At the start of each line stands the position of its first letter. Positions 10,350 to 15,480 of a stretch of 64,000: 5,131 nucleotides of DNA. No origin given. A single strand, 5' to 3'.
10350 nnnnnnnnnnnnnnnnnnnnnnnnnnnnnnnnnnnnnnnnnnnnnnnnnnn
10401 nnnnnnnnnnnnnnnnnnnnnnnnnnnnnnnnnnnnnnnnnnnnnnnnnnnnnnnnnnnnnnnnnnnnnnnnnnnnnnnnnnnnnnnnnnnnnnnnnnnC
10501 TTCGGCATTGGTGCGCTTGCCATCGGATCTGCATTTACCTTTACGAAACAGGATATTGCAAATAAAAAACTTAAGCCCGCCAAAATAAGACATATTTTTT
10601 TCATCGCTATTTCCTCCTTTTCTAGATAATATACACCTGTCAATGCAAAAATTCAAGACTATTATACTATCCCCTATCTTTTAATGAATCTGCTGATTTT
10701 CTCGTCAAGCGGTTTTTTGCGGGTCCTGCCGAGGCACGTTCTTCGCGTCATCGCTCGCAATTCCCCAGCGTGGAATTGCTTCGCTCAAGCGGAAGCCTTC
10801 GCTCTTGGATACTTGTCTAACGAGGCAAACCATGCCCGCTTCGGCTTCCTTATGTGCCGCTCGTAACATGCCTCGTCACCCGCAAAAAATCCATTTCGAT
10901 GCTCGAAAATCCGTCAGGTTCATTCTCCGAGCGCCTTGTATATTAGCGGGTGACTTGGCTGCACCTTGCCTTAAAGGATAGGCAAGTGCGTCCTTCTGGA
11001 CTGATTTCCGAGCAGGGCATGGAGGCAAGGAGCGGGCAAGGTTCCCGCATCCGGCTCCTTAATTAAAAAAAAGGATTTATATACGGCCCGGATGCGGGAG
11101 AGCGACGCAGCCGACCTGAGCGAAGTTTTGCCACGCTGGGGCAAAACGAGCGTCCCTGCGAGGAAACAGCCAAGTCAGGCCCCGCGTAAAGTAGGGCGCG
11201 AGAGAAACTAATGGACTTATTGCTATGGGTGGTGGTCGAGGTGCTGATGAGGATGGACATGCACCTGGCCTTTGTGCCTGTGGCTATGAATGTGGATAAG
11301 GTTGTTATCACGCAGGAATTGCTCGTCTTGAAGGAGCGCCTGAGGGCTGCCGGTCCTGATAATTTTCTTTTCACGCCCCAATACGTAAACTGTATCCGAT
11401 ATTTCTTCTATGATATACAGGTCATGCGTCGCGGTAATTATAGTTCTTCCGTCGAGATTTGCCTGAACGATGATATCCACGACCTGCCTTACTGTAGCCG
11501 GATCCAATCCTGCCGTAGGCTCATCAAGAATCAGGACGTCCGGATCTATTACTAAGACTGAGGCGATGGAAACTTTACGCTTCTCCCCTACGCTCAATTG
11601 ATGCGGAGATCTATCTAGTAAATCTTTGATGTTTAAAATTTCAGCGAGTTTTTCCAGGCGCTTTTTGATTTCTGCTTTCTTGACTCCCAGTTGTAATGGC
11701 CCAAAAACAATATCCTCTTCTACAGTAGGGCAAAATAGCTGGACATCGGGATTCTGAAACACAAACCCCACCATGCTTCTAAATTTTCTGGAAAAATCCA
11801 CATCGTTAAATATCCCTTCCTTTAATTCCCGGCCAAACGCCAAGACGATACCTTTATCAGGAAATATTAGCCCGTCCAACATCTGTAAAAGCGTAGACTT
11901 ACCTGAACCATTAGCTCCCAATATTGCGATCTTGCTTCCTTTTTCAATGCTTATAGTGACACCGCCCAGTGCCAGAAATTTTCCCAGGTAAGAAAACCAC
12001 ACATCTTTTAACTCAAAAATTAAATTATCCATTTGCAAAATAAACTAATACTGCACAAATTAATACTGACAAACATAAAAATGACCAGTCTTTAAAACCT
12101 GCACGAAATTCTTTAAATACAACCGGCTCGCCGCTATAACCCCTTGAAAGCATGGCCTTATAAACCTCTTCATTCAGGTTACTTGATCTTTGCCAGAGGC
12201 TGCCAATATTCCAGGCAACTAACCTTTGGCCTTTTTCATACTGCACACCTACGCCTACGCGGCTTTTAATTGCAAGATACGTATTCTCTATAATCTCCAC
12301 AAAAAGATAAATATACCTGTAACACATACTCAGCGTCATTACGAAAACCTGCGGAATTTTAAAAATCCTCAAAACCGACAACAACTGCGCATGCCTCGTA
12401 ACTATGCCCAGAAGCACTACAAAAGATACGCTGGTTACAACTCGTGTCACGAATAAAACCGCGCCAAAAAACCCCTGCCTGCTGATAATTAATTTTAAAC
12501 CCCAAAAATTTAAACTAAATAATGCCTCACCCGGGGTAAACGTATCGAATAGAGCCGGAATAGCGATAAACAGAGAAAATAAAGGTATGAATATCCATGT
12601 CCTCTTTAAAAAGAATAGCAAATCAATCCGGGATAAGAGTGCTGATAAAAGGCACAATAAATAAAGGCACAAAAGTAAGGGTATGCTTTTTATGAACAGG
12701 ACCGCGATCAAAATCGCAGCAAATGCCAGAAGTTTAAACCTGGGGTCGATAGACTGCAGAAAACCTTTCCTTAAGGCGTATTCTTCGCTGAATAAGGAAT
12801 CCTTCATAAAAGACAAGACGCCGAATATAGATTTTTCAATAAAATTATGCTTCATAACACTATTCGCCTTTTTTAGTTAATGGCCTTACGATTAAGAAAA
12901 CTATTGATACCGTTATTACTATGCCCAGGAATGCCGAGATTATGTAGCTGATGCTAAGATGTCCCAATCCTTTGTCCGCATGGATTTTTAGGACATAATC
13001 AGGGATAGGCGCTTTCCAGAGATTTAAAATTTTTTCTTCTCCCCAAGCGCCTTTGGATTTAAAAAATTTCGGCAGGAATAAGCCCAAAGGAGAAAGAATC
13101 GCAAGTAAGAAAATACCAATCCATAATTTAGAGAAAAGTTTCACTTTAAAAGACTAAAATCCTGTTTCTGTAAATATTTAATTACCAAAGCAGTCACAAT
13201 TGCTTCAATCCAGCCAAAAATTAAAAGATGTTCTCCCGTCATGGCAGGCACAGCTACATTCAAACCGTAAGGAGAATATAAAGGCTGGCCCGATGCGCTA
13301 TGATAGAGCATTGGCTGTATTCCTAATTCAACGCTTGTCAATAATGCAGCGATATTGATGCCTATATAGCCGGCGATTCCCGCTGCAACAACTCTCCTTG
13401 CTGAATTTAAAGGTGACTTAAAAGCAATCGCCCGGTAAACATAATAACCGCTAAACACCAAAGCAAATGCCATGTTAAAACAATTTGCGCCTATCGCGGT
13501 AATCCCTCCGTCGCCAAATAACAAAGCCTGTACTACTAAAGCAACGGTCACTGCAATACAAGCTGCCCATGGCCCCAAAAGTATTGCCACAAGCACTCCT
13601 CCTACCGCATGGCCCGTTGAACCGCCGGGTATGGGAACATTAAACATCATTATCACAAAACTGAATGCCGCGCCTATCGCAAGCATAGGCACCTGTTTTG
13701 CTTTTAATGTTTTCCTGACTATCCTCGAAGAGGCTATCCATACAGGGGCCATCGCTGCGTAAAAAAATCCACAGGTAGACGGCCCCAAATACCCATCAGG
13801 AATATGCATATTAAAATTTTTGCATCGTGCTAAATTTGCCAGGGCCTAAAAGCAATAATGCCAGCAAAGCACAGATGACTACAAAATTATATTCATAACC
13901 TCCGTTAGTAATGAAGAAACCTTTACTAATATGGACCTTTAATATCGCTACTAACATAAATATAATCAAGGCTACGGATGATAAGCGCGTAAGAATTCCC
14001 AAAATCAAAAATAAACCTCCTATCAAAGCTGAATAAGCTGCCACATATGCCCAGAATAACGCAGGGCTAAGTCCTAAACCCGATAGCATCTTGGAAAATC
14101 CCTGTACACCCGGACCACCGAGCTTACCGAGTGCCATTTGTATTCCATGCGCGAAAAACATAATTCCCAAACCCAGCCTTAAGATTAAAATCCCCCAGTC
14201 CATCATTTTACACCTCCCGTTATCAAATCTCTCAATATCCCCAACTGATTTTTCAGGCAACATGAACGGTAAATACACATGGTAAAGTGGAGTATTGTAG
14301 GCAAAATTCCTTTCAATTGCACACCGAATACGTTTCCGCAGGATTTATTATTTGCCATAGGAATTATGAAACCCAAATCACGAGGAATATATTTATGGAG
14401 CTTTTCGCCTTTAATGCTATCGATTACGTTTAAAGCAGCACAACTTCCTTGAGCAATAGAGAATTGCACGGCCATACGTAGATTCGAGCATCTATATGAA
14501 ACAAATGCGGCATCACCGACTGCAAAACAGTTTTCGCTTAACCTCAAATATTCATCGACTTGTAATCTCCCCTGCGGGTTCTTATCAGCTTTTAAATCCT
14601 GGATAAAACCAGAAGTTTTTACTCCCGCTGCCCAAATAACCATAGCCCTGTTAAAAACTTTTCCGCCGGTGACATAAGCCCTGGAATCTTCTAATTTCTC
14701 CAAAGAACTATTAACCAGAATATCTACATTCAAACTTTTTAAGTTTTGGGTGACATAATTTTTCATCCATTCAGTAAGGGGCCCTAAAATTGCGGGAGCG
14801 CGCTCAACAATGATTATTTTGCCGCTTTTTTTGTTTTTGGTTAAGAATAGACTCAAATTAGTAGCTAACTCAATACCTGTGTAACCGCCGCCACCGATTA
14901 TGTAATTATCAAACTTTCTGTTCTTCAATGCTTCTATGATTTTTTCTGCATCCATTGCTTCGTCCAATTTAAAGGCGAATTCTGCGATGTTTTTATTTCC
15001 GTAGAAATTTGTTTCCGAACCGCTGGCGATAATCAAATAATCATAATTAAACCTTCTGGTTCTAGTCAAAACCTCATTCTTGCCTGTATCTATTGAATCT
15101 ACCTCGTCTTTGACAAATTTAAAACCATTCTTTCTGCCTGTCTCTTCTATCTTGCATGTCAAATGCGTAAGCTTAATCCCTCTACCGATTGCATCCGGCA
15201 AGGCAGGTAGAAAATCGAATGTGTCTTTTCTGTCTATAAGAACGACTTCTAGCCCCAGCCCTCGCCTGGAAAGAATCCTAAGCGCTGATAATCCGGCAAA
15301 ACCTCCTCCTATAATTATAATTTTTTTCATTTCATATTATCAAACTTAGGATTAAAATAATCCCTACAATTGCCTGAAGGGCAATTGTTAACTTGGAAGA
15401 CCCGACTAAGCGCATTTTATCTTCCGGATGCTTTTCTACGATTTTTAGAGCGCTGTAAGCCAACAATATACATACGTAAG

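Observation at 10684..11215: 530-bp GC-rich, ORF-free, hairpin-dense island between cbiO and the DUF1573 gene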

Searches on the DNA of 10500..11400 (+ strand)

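Call 5: search_rna_families(source=window, start=10500, end=11400, threshold=evalue, max_evalue=10, show_alignments=3)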
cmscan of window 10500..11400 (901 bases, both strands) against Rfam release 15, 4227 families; matches with E-value up to 10: 2.
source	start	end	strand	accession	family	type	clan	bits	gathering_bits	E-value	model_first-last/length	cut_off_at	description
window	11165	11249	+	RF03167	c-di-GMP-I-GGC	Cis-reg; riboswitch;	CL00126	20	59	0.051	1-80/80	no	c-di-GMP-I-GGC riboswitch aptamer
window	11045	11228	-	RF02042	HOTTIP_3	Gene; lncRNA;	-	14.3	50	0.047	185-353/353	no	HOXA transcript at the distal tip, conserved region 3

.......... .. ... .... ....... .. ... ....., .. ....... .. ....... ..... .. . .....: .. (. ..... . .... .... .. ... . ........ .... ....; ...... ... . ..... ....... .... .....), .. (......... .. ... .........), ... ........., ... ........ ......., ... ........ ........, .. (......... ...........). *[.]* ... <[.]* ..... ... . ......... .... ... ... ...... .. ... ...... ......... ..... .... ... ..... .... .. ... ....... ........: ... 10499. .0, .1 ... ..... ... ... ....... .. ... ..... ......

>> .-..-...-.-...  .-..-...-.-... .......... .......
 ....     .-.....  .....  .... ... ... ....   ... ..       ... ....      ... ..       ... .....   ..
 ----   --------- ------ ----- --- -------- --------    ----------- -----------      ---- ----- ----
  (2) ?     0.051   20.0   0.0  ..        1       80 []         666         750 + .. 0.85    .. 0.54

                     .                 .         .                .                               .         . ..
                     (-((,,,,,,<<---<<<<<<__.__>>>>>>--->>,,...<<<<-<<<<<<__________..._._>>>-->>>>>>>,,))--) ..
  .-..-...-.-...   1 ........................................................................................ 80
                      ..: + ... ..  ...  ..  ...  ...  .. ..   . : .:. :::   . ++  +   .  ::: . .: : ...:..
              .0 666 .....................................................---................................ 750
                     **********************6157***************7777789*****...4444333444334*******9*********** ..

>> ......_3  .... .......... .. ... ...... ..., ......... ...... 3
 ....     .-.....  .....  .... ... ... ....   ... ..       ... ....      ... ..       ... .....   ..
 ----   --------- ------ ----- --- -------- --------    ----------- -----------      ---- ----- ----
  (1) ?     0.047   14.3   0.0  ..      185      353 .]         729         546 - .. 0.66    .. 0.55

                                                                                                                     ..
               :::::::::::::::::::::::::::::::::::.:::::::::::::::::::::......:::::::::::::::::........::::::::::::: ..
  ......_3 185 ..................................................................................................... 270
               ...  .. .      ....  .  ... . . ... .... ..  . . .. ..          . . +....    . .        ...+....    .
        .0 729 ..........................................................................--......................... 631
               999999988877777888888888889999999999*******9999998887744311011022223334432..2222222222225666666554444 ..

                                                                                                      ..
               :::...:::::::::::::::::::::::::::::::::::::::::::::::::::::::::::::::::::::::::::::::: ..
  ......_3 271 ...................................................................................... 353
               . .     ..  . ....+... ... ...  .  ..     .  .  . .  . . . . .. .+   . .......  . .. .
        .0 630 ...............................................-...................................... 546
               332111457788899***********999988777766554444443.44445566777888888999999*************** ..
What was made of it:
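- On Any Rfam 15 family (cobalamin riboswitch, RNase P, tmRNA, 6S, SRP, GOLLD, ROOL, HEARO, OLE, raiA, self-cleaving ribozymes, ...): At E up to 10 there are only two sub-threshold chance matches, 20 bits against 59 and 14 against 50 (call 5).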

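Call 17: search_dna_similar(query=window:10606-11222:+, collection=phages, mode=distant, max_evalue=0.01)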
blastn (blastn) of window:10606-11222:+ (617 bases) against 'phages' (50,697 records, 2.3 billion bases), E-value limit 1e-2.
No match.

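Call 18: search_dna_similar(query=window:10606-11222:+, collection=plasmids, mode=distant, max_evalue=0.01)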
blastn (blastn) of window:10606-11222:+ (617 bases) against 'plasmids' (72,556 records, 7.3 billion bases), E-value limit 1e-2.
No match.
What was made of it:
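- Tried and rejected: blastn of the island against phage and plasmid collections: no match (calls 17, 18).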

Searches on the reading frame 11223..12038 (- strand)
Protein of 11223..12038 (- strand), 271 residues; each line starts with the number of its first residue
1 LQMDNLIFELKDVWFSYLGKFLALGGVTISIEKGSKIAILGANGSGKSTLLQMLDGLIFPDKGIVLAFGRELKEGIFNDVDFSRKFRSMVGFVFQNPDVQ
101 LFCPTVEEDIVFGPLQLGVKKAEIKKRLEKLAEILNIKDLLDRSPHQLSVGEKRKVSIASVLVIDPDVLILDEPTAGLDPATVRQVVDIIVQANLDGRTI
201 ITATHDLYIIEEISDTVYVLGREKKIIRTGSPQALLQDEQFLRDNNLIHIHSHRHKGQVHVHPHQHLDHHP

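Call 10: search_protein_families(library=pfam, proteins=[window:11223-12038:-])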
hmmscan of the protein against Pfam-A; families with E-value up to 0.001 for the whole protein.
window:11223-12038:- (271 aa): 4 families
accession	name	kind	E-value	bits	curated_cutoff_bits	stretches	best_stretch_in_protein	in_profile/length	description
PF00005.33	ABC_tran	-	1.5e-30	107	25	1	25-176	2-137/137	ABC transporter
PF13304.12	AAA_21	-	1.6e-16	61.7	27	2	134-211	224-304/304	AAA domain, putative AbiEii toxin, Type IV TA system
PF02463.25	SMC_N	-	8.6e-08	32.3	40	1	36-224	26-216/220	RecF/RecN/SMC N terminal domain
PF13555.12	AAA_29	-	6.8e-05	23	27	1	27-62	15-50/61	P-loop containing region of AAA domain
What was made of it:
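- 11223..12038 (-): cbiO (ECF/ABC ATPase), the last gene of cbiM-N-Q-O. It is the upstream transcription unit of unit B. Call 10.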

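Call 15: find_encoding_contigs(protein=window:11226-12032:-, flank=5000, max_places=10)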
Protein seq(269 aa) (269 aa): no gene with exactly this product is on record in the collection.

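Call 55: find_encoding_contigs(protein=window:11226-12038:-, flank=5000, max_places=10)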
Protein seq(271 aa) (271 aa): no gene with exactly this product is on record in the collection.
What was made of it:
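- Tried and rejected: Exact look-up of CbiO with two alternative start codons: not on record (calls 15, 55).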

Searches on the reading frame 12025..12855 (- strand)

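Call 10: search_protein_families(library=pfam, proteins=[window:12025-12855:-])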
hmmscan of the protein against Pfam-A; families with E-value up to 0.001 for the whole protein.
window:12025-12855:- (276 aa): 1 family
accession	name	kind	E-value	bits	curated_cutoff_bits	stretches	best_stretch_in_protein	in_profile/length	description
PF02361.21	CbiQ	-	3.5e-24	86.1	25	1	32-242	4-210/216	Cobalt transport protein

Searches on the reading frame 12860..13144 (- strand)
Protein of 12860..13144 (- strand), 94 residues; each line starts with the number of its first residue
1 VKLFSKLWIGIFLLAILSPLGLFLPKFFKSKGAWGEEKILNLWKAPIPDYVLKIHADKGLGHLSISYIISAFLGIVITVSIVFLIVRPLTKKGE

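Call 10: search_protein_families(library=pfam, proteins=[window:12860-13144:-])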
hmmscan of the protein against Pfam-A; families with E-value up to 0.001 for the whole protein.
window:12860-13144:- (94 aa): 1 family
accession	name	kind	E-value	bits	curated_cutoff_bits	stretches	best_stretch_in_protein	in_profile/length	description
PF13190.11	PDGLE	-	5.4e-05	23.4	27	1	40-89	57-100/102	PDGLE domain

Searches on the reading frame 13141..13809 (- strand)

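Call 10: search_protein_families(library=pfam, proteins=[window:13141-13809:-])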
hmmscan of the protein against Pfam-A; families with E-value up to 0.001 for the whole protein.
window:13141-13809:- (222 aa): 2 families
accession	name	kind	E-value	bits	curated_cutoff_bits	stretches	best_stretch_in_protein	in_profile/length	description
PF01891.21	CbiM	-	3.1e-63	213.7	23.1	1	2-216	1-201/205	Cobalt uptake substrate-specific transmembrane region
PF12822.12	ECF_trnsprt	-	1.2e-06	29.1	30.7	1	42-212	5-167/169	ECF transporter, substrate-specific component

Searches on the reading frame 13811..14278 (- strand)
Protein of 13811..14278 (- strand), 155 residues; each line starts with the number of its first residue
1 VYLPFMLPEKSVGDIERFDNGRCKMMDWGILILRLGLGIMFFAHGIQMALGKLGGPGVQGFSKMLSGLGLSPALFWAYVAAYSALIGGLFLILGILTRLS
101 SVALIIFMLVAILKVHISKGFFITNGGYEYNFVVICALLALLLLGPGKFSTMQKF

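Call 10: search_protein_families(library=pfam, proteins=[window:13811-14278:-])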
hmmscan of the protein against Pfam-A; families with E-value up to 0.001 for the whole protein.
window:13811-14278:- (155 aa): 1 family
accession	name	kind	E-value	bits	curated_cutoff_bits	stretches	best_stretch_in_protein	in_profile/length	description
PF07681.17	DoxX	-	9.7e-20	71.4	23.6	1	29-116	1-84/85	DoxX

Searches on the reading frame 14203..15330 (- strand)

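Call 10: search_protein_families(library=pfam, proteins=[window:14203-15330:-])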
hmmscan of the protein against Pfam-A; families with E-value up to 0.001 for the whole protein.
window:14203-15330:- (375 aa): 6 families
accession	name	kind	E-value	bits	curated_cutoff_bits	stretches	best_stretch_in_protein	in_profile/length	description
PF07992.20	Pyr_redox_2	-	1.3e-38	133.5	26.1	1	3-290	2-286/291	Pyridine nucleotide-disulphide oxidoreductase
PF00070.33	Pyr_redox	-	5.8e-14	52.8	22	1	144-216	3-69/82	Pyridine nucleotide-disulphide oxidoreductase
PF01266.30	DAO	-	1.6e-11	44.8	27.9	1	3-36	1-32/353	FAD dependent oxidoreductase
PF13738.12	Pyr_redox_3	-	9.8e-06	25.5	30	0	77-260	104-291/305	Pyridine nucleotide-disulphide oxidoreductase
PF13454.12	NAD_binding_9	-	1.3e-05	25.7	21.8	0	5-36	1-34/155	FAD-NAD(P)-binding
PF13450.12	NAD_binding_8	-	2.6e-05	24.8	21.9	1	6-37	1-30/68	NAD(P)-binding Rossmann-like domain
